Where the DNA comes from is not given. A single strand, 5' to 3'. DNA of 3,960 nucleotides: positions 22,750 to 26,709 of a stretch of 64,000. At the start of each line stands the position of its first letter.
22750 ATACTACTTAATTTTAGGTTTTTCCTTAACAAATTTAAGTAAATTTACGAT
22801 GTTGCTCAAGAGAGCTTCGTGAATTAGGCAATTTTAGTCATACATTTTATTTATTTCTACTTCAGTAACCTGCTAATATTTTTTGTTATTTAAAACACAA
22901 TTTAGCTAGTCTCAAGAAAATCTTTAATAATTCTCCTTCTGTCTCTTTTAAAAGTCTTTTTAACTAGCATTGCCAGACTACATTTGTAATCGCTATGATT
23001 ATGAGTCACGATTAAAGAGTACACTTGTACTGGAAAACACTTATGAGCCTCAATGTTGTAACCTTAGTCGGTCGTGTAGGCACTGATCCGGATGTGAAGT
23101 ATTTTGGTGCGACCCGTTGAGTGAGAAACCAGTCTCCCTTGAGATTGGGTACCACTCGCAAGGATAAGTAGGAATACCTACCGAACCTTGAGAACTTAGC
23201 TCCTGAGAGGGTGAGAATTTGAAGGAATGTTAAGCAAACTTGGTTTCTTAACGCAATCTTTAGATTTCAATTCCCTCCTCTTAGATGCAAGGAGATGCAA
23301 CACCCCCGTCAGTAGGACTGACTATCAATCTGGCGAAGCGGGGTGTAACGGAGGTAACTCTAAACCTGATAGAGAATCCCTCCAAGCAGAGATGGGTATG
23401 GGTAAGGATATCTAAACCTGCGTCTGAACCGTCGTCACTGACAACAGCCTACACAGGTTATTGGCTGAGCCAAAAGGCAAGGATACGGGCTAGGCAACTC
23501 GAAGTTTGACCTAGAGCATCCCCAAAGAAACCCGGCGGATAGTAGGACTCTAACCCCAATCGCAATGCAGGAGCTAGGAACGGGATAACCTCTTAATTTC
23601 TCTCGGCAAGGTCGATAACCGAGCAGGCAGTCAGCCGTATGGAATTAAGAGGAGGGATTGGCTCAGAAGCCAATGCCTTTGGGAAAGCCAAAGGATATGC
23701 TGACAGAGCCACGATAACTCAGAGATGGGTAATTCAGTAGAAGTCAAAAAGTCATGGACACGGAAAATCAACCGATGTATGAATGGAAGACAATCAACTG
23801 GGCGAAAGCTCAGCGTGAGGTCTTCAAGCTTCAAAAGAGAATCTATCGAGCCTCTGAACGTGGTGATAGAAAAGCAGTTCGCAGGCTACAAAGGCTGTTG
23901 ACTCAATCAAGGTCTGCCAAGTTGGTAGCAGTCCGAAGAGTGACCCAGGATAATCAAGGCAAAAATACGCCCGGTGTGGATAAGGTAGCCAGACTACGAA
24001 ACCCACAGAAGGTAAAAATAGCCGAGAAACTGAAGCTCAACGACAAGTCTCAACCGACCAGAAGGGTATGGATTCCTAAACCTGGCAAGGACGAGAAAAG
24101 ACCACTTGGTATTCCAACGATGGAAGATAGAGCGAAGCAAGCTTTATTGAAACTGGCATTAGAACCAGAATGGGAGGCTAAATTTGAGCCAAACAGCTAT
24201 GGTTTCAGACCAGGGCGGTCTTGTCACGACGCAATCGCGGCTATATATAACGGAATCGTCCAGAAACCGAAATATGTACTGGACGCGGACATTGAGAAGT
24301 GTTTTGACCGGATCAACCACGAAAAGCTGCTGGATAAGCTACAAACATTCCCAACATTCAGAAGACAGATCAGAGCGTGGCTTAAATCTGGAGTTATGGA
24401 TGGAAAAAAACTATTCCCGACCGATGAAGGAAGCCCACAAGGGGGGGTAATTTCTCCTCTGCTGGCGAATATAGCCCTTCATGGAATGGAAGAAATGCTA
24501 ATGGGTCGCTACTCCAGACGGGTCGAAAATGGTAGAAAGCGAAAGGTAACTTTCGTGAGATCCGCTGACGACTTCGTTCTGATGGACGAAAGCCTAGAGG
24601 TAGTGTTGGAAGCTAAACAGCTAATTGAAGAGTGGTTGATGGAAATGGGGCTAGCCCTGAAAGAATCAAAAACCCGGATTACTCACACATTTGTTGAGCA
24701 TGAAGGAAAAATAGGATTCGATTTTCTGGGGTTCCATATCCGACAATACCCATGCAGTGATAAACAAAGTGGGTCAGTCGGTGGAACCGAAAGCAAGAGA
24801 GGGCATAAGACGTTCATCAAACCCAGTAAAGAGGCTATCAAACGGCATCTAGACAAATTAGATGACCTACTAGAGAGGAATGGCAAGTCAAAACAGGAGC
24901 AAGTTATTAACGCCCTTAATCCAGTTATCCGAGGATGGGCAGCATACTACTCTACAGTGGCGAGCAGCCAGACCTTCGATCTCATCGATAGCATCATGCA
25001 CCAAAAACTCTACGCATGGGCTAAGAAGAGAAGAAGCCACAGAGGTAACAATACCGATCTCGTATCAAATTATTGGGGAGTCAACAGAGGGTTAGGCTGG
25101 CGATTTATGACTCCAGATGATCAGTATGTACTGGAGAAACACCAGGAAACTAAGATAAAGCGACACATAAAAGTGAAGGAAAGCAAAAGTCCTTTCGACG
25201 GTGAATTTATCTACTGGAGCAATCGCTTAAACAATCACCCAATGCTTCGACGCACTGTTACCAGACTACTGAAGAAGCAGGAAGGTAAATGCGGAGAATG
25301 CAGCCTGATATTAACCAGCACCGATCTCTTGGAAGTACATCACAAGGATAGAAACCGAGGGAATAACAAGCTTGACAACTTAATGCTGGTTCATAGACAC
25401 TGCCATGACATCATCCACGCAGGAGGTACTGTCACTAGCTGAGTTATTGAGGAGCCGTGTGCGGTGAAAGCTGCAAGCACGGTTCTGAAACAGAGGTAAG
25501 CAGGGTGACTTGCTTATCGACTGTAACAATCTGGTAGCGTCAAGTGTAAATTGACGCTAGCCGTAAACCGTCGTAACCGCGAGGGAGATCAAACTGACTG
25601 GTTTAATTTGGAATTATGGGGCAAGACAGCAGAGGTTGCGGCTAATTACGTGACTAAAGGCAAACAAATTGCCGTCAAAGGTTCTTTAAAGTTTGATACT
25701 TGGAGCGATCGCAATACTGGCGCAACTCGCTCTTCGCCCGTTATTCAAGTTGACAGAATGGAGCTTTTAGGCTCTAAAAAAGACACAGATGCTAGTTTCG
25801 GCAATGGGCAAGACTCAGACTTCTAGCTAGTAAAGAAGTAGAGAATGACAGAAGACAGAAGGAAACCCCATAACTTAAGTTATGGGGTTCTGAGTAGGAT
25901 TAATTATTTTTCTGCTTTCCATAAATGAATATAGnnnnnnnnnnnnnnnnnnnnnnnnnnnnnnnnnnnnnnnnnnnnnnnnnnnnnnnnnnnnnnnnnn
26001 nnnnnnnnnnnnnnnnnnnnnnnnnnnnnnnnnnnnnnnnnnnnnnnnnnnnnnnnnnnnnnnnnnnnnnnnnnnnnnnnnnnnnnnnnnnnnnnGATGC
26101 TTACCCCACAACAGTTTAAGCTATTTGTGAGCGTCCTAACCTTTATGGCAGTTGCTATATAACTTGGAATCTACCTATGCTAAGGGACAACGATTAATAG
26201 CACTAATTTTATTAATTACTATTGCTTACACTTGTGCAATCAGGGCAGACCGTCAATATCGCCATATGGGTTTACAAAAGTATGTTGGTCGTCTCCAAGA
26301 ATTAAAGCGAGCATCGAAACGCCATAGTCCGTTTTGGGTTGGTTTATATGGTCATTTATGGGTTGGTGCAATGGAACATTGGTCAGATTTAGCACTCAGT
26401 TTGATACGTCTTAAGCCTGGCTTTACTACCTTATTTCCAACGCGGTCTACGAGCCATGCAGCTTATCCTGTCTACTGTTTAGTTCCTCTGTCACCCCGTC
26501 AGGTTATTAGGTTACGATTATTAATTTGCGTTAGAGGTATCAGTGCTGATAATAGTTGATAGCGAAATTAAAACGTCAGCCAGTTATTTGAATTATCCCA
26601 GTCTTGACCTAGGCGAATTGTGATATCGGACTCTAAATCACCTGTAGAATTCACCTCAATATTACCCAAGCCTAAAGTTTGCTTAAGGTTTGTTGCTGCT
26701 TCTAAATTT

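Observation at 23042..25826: Essential ssb gene is split by a mobile group II intron (RT-maturase-HNH); splice junction reconstructed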

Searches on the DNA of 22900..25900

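Call 26: search_rna_families(source=window, start=22900, end=25900, threshold=evalue, max_evalue=1, show_alignments=2)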
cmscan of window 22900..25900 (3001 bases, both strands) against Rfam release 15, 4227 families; matches with E-value up to 1: 2.
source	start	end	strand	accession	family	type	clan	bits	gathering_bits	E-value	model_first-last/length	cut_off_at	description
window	25450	25527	+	RF00029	Intron_gpII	Intron;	-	61.3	40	6.1e-11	1-77/77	no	Group II catalytic intron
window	25444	25492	+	RF04356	Plastid-ndhA-ndhB-1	Intron;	CL00155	43.2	61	3.5e-08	1-49/49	no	Plastid-ndhA-ndhB-1 group II-D5 intron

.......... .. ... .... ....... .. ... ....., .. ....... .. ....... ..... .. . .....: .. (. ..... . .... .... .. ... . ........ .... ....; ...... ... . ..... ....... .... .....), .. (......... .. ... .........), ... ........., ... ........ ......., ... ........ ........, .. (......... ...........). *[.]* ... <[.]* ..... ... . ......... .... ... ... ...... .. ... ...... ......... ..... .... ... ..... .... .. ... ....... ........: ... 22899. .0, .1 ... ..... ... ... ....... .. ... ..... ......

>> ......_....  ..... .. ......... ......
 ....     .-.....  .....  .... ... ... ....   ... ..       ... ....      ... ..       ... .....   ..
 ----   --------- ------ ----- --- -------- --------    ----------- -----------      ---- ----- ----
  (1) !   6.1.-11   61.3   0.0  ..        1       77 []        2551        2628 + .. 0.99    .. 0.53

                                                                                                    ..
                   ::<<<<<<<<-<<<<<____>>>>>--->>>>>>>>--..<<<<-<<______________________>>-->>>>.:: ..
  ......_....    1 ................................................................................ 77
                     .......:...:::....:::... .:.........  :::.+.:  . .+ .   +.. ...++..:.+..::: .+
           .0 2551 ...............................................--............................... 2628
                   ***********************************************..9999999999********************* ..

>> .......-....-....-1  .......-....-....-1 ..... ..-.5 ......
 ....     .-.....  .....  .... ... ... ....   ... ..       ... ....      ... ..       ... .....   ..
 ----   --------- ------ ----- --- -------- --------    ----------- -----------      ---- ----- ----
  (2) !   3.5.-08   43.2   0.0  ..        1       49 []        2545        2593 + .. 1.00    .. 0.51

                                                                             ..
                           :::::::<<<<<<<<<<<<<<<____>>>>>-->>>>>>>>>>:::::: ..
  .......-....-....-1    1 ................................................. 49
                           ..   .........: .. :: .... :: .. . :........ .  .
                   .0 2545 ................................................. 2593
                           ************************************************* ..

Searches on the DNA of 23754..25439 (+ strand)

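Call 15: search_rna_families(sources=[L003, L004, L005, L006, L007, L008, L009, L010, L011, L012, L013, L014], threshold=gathering)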
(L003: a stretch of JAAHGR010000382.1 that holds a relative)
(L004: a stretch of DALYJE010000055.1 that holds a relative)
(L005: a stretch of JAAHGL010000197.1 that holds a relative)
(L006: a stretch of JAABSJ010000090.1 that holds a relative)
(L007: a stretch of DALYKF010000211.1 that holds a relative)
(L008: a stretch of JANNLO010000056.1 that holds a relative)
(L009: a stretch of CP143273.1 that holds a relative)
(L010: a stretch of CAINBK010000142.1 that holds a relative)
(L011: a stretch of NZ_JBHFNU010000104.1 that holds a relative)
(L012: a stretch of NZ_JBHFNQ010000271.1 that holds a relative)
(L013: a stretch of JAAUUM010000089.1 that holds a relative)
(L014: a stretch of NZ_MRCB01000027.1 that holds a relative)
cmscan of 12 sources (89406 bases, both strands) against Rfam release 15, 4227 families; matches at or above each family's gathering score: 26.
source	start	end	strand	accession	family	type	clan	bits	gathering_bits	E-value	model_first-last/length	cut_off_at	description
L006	5703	5780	+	RF00029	Intron_gpII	Intron;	-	65.5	40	1.8e-10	1-77/77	no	Group II catalytic intron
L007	5700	5777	+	RF00029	Intron_gpII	Intron;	-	65.5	40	1.7e-10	1-77/77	no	Group II catalytic intron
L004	5702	5742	+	RF04357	Plastid-ndhA-ndhB-2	Intron;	CL00155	65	53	1.8e-12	1-41/41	no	Plastid-ndhA-ndhB-2 group II-D5 intron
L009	5619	5696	+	RF00029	Intron_gpII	Intron;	-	64.9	40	2.4e-10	1-77/77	no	Group II catalytic intron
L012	5703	5780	+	RF00029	Intron_gpII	Intron;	-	64.8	40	2.6e-10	1-77/77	no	Group II catalytic intron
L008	2112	2189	+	RF00029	Intron_gpII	Intron;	-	64.2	40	3.6e-10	1-77/77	no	Group II catalytic intron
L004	5703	5780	+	RF00029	Intron_gpII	Intron;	-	64.1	40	3.9e-10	1-77/77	no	Group II catalytic intron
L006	5702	5742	+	RF04357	Plastid-ndhA-ndhB-2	Intron;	CL00155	64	53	3.4e-12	1-41/41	no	Plastid-ndhA-ndhB-2 group II-D5 intron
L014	5700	5777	+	RF00029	Intron_gpII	Intron;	-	63.2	40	6.5e-10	1-77/77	no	Group II catalytic intron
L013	5673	5750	+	RF00029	Intron_gpII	Intron;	-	63.1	40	6.8e-10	1-77/77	no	Group II catalytic intron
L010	1554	1631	+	RF00029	Intron_gpII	Intron;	-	62.9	40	7.4e-10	1-77/77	no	Group II catalytic intron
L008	4588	4628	+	RF04357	Plastid-ndhA-ndhB-2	Intron;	CL00155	62.1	53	1.2e-11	1-41/41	no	Plastid-ndhA-ndhB-2 group II-D5 intron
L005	5701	5741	+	RF04357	Plastid-ndhA-ndhB-2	Intron;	CL00155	61.4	53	1.8e-11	1-41/41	no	Plastid-ndhA-ndhB-2 group II-D5 intron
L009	3928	4004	+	RF00029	Intron_gpII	Intron;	-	61.2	40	1.9e-09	1-77/77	no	Group II catalytic intron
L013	5672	5712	+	RF04357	Plastid-ndhA-ndhB-2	Intron;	CL00155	60.9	53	2.6e-11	1-41/41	no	Plastid-ndhA-ndhB-2 group II-D5 intron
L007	5699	5739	+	RF04357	Plastid-ndhA-ndhB-2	Intron;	CL00155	60.6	53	3.2e-11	1-41/41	no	Plastid-ndhA-ndhB-2 group II-D5 intron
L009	5618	5658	+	RF04357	Plastid-ndhA-ndhB-2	Intron;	CL00155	60.6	53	3.2e-11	1-41/41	no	Plastid-ndhA-ndhB-2 group II-D5 intron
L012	5702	5742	+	RF04357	Plastid-ndhA-ndhB-2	Intron;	CL00155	60.6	53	3.2e-11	1-41/41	no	Plastid-ndhA-ndhB-2 group II-D5 intron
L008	4589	4666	+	RF00029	Intron_gpII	Intron;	-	60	40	3.8e-09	1-77/77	no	Group II catalytic intron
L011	5554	5631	+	RF00029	Intron_gpII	Intron;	-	59.5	40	5e-09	1-77/77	no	Group II catalytic intron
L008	2111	2151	+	RF04357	Plastid-ndhA-ndhB-2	Intron;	CL00155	59.2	53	7.8e-11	1-41/41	no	Plastid-ndhA-ndhB-2 group II-D5 intron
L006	7176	7216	+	RF04357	Plastid-ndhA-ndhB-2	Intron;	CL00155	58.3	53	1.5e-10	1-41/41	no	Plastid-ndhA-ndhB-2 group II-D5 intron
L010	1553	1593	+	RF04357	Plastid-ndhA-ndhB-2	Intron;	CL00155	56.8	53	3.8e-10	1-41/41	no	Plastid-ndhA-ndhB-2 group II-D5 intron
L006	7177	7254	+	RF00029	Intron_gpII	Intron;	-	56.2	40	3.3e-08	1-77/77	no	Group II catalytic intron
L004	8166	8243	+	RF00029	Intron_gpII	Intron;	-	52.2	40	3.2e-07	1-77/77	no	Group II catalytic intron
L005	5702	5769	+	RF00029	Intron_gpII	Intron;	-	50.6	40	7.6e-07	1-68/77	3'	Group II catalytic intron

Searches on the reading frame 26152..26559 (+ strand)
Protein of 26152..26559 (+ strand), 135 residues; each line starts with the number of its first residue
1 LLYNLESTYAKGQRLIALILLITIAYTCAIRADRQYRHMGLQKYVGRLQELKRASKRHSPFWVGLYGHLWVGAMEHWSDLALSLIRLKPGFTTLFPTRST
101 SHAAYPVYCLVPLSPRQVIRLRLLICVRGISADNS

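Call 69: search_protein_families(library=ncbifam, proteins=[window:26152-26559:+], max_evalue=0.00001)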
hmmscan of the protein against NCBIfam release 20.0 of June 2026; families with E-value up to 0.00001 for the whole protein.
window:26152-26559:+ (135 aa): 1 family
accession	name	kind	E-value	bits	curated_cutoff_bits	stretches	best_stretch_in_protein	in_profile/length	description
NF033591.1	transpos_IS4_2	equivalog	6e-06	25.6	152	1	3-89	250-330/340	IS4 family transposase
